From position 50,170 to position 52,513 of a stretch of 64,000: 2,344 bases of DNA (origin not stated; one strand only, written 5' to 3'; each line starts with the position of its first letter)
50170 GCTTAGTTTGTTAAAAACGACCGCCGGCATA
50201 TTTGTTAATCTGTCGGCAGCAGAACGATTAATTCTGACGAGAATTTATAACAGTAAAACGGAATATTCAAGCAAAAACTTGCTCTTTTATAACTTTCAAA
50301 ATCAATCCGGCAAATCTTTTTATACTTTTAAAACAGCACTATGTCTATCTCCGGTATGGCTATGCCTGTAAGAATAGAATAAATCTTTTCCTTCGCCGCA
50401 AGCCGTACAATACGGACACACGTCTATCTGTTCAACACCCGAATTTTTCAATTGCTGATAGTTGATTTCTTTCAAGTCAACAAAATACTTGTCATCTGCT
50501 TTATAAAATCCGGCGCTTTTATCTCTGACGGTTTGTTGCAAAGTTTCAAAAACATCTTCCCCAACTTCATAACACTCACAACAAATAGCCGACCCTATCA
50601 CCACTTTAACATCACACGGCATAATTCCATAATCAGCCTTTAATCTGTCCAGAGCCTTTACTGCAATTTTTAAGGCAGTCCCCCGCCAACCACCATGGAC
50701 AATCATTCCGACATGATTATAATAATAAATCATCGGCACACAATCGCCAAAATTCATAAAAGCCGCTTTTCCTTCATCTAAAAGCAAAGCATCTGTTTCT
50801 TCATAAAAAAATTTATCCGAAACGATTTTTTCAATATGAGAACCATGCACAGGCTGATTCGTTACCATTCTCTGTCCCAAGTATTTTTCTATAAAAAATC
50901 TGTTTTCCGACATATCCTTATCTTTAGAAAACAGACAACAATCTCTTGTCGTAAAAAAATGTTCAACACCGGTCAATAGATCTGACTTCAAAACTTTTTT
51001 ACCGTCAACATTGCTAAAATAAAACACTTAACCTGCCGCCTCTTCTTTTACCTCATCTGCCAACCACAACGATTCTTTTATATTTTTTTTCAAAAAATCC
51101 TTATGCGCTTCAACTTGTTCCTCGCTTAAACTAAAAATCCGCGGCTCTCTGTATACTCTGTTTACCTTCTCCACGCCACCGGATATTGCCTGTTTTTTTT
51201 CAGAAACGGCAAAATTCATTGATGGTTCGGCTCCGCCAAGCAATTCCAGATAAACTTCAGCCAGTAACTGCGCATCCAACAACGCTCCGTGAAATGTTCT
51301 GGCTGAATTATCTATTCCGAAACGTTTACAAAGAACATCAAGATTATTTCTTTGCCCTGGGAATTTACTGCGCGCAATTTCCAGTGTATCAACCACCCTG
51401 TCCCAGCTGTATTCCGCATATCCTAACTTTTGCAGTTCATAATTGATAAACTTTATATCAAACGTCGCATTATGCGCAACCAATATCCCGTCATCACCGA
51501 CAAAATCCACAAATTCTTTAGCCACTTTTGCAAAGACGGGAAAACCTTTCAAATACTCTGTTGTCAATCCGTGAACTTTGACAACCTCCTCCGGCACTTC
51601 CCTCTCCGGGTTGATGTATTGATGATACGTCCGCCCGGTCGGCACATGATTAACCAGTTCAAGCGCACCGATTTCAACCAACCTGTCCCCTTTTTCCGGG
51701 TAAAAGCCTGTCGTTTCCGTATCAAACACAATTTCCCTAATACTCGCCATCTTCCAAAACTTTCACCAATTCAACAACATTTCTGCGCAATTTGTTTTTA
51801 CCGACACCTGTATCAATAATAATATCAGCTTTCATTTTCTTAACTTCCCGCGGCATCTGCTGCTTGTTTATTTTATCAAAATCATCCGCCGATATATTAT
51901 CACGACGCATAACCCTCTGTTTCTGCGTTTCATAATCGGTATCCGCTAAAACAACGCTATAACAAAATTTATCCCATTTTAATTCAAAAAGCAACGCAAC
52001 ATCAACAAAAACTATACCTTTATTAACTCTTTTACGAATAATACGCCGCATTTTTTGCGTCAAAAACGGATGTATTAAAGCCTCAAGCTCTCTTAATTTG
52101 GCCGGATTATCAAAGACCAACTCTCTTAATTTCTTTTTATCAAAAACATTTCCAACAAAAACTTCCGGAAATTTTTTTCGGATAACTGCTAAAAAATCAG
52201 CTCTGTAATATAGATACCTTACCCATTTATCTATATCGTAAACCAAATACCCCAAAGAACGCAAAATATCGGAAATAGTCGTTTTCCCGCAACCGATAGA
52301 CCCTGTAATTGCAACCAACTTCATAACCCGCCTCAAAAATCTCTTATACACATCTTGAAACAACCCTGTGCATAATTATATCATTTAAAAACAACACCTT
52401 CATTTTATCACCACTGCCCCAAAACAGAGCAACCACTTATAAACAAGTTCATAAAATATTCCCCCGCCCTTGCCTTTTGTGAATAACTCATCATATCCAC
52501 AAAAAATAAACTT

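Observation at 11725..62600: Heavily over-represented, strand-polarised word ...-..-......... (uptake-signal-like or unknown protein-binding site)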

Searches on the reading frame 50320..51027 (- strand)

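Call 35: search_protein_families(library=pfam, proteins=[window:50320-51027:-], max_evalue=0.01)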
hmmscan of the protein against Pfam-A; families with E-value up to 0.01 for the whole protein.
window:50320-51027:- (235 aa): 1 family
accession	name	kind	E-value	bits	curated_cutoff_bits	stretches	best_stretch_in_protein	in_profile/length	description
PF02578.20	Cu-oxidase_4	-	1.3e-38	133.2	22.9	1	37-228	26-233/238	Multi-copper polyphenol oxidoreductase laccase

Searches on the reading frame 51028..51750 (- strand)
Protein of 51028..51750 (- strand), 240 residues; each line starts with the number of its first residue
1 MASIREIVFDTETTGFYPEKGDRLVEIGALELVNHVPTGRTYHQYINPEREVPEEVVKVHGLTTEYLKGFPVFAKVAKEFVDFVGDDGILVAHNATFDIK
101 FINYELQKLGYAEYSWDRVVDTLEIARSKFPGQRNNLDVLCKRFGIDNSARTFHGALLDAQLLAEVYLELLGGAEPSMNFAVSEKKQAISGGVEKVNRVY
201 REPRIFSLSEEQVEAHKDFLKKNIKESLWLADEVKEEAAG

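Call 35: search_protein_families(library=pfam, proteins=[window:51028-51750:-], max_evalue=0.01)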
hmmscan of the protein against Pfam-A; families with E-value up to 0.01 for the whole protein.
window:51028-51750:- (240 aa): 4 families
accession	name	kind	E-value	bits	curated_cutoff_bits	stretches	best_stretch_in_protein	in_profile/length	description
PF00929.31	RNase_T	-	1.7e-37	129.9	24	1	7-167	1-164/164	Exonuclease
PF13482.12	RNase_H_2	-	5.5e-06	26.9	22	1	8-152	2-121/165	RNase_H superfamily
PF16473.11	Rv2179c-like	-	5.1e-05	23.5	27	1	7-166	3-172/177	3'-5' exoribonuclease Rv2179c-like domain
PF01612.26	DNA_pol_A_exo1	-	0.008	16.4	23.6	0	77-144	65-127/173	3'-5' exonuclease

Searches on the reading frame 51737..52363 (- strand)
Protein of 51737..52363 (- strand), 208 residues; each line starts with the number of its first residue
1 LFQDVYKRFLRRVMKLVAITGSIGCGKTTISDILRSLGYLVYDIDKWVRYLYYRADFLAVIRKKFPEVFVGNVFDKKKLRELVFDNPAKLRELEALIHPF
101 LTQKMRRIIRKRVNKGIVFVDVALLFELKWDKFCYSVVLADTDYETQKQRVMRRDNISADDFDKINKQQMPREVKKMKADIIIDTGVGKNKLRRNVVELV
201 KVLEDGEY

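Call 35: search_protein_families(library=pfam, proteins=[window:51737-52363:-], max_evalue=0.01)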
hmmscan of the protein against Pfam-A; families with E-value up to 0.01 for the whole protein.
window:51737-52363:- (208 aa): 6 families
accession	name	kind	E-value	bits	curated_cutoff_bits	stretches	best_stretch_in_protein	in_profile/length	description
PF01121.26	CoaE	-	4.9e-36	124.5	27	1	16-185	2-174/180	Dephospho-CoA kinase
PF13238.12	AAA_18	-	5.4e-07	30.5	29.4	1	17-167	1-124/128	AAA domain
PF13521.12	AAA_28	-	0.00074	20.2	27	0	17-130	2-89/164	AAA domain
PF13189.12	Cytidylate_kin2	-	0.003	18.2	28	1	17-164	2-141/176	Cytidylate kinase-like family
PF00931.28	NB-ARC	-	0.0059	16.3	23.5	1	7-134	10-119/248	NB-ARC domain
PF13671.12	AAA_33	-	0.0069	17.1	27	0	16-53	1-39/143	AAA domain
